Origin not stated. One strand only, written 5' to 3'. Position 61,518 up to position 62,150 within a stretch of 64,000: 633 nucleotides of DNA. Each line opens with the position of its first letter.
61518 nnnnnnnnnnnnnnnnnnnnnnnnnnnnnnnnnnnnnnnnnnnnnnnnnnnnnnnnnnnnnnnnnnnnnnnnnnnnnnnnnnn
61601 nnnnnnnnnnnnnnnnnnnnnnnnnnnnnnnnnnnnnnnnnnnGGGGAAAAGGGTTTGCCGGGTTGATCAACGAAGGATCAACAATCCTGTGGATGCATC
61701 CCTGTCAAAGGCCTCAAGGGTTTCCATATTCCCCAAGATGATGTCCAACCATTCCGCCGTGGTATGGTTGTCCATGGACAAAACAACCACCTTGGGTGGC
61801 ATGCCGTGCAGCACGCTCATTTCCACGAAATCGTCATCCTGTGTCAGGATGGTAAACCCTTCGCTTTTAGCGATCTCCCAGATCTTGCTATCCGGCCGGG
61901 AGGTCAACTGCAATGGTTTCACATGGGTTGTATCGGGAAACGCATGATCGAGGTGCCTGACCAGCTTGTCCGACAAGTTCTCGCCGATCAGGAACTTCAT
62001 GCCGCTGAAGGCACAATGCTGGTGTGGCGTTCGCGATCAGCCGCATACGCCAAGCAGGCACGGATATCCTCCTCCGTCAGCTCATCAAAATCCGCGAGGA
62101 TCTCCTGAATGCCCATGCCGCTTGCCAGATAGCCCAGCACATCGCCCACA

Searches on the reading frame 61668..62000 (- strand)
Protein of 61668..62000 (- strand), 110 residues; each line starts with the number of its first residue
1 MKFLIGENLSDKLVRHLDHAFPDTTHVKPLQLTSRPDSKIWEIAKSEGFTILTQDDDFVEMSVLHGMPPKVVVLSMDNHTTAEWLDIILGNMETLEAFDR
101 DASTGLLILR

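Call 59: search_protein_families(library=pfam, proteins=[window:61668-62000:-], max_evalue=0.001)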
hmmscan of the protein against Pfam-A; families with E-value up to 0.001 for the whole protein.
window:61668-62000:- (110 aa): 2 families
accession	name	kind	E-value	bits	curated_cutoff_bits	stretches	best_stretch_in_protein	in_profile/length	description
PF18480.7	DUF5615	-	2.7e-28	98.5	23.8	1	1-104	1-104/110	Domain of unknown function (DUF5615)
PF18478.7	PIN_10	-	0.00058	20.3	26.2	0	1-58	1-62/84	PIN like domain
